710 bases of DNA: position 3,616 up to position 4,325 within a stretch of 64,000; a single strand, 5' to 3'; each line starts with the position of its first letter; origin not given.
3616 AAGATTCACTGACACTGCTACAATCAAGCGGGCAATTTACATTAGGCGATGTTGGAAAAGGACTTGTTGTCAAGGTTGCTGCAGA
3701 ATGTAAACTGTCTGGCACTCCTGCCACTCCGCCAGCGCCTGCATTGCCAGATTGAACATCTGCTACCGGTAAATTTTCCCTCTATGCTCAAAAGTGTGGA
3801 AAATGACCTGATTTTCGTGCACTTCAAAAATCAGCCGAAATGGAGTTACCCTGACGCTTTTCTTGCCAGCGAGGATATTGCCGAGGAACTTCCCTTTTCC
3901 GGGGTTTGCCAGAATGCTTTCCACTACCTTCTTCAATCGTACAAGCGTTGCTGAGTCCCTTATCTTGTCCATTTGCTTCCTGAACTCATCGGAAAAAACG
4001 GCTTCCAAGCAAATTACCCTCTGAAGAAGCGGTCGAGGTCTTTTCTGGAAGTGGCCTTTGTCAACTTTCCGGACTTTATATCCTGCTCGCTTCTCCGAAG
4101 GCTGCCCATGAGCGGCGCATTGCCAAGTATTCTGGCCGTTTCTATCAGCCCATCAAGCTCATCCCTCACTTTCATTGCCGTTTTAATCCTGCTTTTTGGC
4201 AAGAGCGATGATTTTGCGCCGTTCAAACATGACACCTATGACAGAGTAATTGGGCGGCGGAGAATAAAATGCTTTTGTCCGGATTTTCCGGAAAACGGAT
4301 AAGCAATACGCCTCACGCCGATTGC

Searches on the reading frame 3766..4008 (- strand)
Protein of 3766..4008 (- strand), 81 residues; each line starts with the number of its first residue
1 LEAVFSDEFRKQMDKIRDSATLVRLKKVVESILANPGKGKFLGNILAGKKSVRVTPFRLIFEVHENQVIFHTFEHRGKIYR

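Call 63: search_protein_families(library=pfam, proteins=[window:3766-4008:-], max_evalue=1)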
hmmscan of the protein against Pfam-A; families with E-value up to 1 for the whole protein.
seq(81 aa): 2 families
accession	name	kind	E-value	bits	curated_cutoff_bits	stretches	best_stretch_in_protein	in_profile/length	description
PF05016.21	ParE_toxin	-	2.5e-06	28.4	23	1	4-80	2-89/89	ParE toxin of type II toxin-antitoxin system, parDE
PF15781.12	ParE-like_toxin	-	0.18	12.2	28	1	6-40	4-37/87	ParE-like toxin of type II bacterial toxin-antitoxin system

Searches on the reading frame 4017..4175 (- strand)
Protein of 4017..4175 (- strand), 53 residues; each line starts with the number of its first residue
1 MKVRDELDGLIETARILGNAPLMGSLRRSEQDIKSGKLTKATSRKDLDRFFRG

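Call 63: search_protein_families(library=pfam, proteins=[window:4017-4175:-], max_evalue=1)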
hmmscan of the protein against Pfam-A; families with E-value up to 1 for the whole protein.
seq(53 aa): 1 family
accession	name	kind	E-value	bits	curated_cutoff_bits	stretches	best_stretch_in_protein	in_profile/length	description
PF08044.16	DUF1707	-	0.0082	16.6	27.6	1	13-52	11-50/53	DUF1707 SHOCT-like domain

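Call 80: find_homologous_proteins(query=window:4017-4175:-, max_evalue=0.01)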
Query seq(53 aa) (53 aa): 1 proteins with E <= 0.01 among 1 candidates.
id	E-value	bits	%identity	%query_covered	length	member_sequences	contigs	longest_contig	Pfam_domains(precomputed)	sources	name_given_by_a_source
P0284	2.9e-25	103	100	100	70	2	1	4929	-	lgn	-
